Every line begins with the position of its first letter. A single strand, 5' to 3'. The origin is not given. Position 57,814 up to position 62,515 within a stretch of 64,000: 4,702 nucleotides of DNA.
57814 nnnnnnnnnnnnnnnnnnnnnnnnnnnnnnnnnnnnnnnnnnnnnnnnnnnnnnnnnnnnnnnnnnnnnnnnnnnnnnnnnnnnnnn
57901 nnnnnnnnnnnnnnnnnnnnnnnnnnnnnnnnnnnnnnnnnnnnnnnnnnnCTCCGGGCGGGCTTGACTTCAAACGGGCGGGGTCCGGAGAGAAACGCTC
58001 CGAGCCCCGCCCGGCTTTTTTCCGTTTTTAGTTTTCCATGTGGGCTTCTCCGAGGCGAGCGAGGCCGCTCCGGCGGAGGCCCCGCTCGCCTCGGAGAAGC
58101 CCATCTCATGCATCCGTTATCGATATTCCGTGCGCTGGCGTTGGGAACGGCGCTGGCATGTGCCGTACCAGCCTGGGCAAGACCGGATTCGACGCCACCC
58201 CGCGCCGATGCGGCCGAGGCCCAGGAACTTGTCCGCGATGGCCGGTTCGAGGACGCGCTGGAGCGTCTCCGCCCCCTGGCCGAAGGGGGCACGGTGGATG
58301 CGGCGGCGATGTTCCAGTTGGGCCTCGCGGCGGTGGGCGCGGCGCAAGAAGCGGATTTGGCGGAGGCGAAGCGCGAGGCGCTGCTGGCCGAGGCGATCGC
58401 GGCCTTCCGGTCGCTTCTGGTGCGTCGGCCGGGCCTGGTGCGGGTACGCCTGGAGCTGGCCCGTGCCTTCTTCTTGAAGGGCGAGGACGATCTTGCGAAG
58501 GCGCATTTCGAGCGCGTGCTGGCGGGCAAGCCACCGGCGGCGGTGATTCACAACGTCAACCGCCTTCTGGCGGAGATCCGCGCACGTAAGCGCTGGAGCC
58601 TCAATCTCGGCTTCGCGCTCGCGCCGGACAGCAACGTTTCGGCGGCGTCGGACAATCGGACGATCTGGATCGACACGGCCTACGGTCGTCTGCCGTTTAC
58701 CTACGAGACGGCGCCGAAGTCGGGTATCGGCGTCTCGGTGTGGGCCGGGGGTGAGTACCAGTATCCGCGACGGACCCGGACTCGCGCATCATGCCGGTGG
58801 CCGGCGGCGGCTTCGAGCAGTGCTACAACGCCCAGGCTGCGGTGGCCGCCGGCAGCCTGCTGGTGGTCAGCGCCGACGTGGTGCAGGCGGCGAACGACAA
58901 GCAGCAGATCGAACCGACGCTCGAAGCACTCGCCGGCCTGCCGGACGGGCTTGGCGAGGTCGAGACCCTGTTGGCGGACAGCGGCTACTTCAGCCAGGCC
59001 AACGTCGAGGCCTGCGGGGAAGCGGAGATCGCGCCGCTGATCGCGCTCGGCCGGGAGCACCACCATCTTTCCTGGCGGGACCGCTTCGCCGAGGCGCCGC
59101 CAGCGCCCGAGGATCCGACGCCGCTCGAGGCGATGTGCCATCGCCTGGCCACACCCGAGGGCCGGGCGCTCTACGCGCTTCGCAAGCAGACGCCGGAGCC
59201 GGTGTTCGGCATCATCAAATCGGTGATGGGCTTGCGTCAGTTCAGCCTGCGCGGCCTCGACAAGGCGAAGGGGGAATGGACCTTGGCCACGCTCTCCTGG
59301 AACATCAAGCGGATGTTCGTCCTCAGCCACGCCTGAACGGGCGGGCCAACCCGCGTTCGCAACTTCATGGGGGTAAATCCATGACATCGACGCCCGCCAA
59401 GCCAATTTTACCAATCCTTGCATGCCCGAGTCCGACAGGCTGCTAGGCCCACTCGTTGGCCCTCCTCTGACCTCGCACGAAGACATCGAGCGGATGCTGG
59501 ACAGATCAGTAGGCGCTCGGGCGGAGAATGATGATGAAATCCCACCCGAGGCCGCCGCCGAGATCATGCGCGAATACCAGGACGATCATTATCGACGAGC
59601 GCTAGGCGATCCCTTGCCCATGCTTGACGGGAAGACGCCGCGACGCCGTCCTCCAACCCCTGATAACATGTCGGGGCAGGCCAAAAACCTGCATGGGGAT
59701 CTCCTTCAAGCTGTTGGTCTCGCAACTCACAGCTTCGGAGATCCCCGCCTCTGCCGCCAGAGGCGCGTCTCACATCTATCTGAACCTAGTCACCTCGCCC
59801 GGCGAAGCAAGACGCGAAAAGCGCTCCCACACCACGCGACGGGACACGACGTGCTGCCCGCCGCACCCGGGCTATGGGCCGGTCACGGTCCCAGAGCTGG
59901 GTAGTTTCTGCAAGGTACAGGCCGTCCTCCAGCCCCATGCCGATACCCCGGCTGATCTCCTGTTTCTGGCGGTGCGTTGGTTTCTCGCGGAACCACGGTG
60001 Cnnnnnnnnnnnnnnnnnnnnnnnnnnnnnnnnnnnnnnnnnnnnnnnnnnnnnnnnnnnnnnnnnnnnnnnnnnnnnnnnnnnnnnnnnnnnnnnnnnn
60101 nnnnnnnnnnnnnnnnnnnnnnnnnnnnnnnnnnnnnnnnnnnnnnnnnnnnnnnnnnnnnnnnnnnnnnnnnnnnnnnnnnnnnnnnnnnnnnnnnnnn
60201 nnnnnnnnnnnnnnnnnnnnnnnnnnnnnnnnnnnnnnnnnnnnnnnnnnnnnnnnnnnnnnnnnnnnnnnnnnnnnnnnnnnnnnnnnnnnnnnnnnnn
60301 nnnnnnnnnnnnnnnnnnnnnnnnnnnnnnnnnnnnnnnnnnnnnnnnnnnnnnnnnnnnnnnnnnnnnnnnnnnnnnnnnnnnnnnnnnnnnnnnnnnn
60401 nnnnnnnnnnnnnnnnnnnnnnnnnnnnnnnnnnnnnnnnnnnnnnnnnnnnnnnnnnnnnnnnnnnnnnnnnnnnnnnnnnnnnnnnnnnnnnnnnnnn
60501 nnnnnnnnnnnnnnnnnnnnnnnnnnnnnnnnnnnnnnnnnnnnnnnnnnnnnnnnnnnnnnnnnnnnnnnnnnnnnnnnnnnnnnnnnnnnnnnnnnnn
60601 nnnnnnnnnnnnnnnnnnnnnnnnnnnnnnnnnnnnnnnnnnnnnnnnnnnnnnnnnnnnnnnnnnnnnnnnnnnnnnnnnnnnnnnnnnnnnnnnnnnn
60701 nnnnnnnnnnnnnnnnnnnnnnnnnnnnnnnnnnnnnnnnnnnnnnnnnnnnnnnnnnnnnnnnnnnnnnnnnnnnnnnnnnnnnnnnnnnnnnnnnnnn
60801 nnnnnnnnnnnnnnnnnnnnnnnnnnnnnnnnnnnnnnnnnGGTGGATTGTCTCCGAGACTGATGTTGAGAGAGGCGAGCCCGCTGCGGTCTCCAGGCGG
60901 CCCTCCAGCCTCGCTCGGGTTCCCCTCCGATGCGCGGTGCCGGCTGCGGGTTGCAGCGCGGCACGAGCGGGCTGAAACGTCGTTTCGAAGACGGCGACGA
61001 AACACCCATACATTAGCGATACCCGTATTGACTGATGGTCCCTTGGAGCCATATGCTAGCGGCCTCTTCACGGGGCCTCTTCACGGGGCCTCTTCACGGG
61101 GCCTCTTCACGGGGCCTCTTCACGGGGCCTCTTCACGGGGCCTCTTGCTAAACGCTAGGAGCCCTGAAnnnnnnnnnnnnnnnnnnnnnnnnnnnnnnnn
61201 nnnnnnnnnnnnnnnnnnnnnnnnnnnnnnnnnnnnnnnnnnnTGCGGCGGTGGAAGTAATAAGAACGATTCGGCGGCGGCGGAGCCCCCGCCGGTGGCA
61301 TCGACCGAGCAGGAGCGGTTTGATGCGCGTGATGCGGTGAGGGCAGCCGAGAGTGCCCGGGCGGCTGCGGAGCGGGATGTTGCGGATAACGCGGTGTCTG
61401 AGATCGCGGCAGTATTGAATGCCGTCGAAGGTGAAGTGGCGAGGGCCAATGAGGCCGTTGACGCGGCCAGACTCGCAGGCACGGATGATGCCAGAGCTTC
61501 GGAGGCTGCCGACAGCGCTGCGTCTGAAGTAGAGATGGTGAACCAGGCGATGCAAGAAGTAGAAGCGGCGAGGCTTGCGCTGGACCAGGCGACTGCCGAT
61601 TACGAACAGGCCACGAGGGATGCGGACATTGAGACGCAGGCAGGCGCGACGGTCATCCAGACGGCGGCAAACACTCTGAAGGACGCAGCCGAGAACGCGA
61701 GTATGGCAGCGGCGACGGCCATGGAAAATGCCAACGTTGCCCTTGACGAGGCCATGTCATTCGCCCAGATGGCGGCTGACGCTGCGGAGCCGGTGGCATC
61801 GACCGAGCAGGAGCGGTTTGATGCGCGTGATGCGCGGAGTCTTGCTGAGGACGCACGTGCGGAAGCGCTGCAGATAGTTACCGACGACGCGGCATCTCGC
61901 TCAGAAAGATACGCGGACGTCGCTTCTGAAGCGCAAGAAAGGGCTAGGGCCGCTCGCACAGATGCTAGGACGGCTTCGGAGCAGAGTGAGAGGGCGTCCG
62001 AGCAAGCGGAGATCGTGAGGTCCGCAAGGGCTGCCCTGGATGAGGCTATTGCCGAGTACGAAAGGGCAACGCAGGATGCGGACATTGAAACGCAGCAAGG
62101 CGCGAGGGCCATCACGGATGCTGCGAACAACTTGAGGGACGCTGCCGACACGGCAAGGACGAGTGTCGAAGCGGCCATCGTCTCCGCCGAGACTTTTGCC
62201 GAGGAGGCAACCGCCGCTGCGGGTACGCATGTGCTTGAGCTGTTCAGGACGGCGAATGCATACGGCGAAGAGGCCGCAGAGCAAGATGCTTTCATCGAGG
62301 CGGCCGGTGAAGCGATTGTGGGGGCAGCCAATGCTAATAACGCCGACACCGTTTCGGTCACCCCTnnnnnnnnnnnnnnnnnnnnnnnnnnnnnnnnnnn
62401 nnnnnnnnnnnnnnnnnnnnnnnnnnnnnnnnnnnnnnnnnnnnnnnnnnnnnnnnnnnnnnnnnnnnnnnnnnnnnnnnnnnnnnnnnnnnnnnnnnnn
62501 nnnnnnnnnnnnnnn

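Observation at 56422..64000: Duplicated surface-lipoprotein + Slam (DUF560) modules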

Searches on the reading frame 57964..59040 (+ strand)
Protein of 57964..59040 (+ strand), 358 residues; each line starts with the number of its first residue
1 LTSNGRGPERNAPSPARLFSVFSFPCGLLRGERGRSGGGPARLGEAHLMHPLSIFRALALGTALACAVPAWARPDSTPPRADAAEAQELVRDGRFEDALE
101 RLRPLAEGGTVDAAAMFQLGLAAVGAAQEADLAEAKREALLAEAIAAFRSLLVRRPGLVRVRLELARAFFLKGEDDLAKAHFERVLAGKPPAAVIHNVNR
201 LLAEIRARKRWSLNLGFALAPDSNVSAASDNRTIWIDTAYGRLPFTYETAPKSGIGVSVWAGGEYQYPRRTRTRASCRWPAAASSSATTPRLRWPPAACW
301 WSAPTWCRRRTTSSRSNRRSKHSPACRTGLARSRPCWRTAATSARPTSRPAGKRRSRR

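Call 4: search_protein_families(library=pfam, proteins=[window:57964-59040:+], max_evalue=0.1)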
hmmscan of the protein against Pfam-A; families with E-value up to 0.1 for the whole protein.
window:57964-59040:+ (358 aa): 6 families
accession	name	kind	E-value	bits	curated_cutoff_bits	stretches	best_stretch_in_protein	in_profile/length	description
PF13432.12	TPR_16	-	2.9e-06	28.1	32.7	1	142-192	14-64/65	Tetratricopeptide repeat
PF24575.1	TPR_Slam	-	3.7e-06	27.8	35.2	1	134-182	56-104/104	Surface lipoprotein assembly modifier, N-terminal TPR repeats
PF14559.12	TPR_19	-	0.00012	22.8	25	1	141-194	7-60/68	Tetratricopeptide repeat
PF13424.12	TPR_12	-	0.0016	19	30.1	1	138-188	23-74/77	Tetratricopeptide repeat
PF13428.12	TPR_14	-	0.042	15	23.5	0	160-192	2-34/44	Tetratricopeptide repeat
PF10839.13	DUF2647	-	0.066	13.7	22.3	0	34-60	41-68/70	Protein of unknown function (DUF2647)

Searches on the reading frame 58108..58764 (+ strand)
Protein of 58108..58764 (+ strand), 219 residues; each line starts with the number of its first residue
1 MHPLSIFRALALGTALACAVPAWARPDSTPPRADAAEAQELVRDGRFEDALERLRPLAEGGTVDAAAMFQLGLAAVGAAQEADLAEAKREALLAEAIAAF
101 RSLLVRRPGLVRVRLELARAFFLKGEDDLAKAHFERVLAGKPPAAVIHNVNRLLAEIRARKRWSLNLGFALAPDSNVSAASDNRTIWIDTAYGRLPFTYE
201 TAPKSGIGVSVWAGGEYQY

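Call 10: search_protein_families(library=ncbifam, proteins=[window:58108-58764:+], max_evalue=1)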
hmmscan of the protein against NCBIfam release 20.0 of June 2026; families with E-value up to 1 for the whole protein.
window:58108-58764:+ (219 aa): 3 families
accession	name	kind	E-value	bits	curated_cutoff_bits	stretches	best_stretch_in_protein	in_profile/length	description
TIGR02917.1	PEP_TPR_lipo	equivalog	0.0035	15.3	312.2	1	83-149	741-808/899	XrtA/PEP-CTERM system TPR-repeat protein PrsT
NF040959.1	MamA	equivalog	0.038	13.4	200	1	32-87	106-161/204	magnetosome protein MamA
TIGR02284.1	TIGR02284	subfamily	0.18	12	44.8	1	126-160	96-131/139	PA2169 family four-helix-bundle protein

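Call 11: find_homologous_proteins(query=window:58108-58764:+, max_evalue=0.001)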
Query window:58108-58764:+ (219 aa): 423 proteins with E <= 0.001 among 8000 candidates; the best 120 are listed.
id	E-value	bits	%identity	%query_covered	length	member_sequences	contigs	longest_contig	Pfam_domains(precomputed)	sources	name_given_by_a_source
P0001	5.6e-77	276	63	98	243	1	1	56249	PF14559.13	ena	-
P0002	9.6e-77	276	64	98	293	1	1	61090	PF14559.13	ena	-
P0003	1.2e-74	269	94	62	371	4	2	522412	PF04575.20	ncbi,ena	-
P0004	7.3e-71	256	67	82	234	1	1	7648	PF14559.13,PF24575.2,PF13432.13,PF13428.13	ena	-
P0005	9.2e-70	253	69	81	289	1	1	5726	PF24575.2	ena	-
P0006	3.4e-68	248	62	97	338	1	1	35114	PF14559.13,PF04575.20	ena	-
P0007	9.7e-68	246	61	88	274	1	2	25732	-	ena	-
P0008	3.3e-67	244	58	100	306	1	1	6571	-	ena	-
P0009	4.1e-67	244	56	100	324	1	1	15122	PF14559.13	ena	-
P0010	4.8e-67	244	56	98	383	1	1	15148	PF14559.13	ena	-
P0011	8.9e-67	243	64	91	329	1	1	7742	-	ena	-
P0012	2.7e-66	241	63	83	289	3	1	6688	PF14559.13,PF13432.13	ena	-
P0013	4.6e-66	241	60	100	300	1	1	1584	PF14559.13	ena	-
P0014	4.9e-66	241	59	100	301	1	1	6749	PF14559.13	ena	-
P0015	5.7e-66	240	60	91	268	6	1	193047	PF14559.13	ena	-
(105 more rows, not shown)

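Call 13: find_encoding_contigs(protein=P0003, flank=10000, max_places=4)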
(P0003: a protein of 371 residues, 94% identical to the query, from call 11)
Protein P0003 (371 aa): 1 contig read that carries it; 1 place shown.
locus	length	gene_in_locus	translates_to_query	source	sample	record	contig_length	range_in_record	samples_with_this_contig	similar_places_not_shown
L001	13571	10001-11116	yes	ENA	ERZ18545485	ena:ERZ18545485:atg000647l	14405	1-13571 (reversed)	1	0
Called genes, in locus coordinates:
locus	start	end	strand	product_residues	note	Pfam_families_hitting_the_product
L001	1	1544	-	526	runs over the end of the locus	PF00239:Resolvase, PF07508:Recombinase, PF13408:Zn_ribbon_recom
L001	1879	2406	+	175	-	-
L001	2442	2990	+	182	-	PF06114:Peptidase_M78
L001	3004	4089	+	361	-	PF14350:Beta_protein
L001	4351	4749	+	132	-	-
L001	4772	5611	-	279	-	PF01507:PAPS_reduct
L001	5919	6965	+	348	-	-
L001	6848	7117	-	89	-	-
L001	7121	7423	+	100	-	-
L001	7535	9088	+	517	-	PF08281:Sigma70_r4_2 (weak), PF00665:rve (faint), PF22483:Mu-transpos_C_2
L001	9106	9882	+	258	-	PF01695:IstB_IS21, PF13481:AAA_25 (weak)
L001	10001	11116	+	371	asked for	PF04575:SlipAM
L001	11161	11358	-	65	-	-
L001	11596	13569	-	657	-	?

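Call 20: search_protein_families(library=pfam, proteins=[L001:5919-6965:+], max_evalue=0.1)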
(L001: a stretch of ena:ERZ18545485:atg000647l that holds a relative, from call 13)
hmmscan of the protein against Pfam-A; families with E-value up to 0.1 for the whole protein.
L001:5919-6965:+ (348 aa): 0 families

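Call 77: search_protein_families(library=pfam, proteins=[L001:1879-2406:+, L001:4351-4749:+], max_evalue=0.01)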
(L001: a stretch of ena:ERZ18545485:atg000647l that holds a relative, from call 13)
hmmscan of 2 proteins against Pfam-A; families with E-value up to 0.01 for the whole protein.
L001:1879-2406:+ (175 aa): 1 family
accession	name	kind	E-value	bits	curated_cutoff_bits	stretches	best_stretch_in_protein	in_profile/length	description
PF09921.14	DUF2153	-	0.0028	17.9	23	1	97-154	56-113/123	Uncharacterized protein conserved in archaea (DUF2153)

L001:4351-4749:+ (132 aa): 0 families

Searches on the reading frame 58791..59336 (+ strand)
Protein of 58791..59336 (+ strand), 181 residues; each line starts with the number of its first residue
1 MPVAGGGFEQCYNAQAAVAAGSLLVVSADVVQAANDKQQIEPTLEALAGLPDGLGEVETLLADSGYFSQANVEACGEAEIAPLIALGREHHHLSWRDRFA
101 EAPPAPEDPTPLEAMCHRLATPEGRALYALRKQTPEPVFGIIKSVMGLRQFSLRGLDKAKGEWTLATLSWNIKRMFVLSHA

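Call 4: search_protein_families(library=pfam, proteins=[window:58791-59336:+], max_evalue=0.1)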
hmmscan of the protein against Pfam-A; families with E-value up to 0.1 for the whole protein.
window:58791-59336:+ (181 aa): 2 families
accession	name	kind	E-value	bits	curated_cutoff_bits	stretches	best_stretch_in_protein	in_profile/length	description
PF13751.12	DDE_Tnp_1_6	-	1.8e-14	54.5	25.1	1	113-175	62-124/125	Transposase DDE domain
PF01609.27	DDE_Tnp_1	-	7.1e-14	52.5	23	1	5-172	29-200/200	Transposase DDE domain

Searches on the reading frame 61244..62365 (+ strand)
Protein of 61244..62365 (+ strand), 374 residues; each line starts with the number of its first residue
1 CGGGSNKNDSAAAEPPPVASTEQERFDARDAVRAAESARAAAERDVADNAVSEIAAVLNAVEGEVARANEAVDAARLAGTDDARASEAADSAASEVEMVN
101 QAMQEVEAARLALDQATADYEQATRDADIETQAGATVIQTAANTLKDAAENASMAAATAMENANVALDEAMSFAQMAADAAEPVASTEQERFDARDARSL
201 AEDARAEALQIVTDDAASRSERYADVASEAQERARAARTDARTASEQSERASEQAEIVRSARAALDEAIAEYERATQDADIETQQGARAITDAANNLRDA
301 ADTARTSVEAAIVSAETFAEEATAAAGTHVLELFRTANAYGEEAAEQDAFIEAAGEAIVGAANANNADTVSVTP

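Call 73: search_solved_structures(query=window:61244-62365:+, max_evalue=1)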
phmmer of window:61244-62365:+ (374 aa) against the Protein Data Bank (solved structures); distinct sequences matched with E-value up to 1: 0.
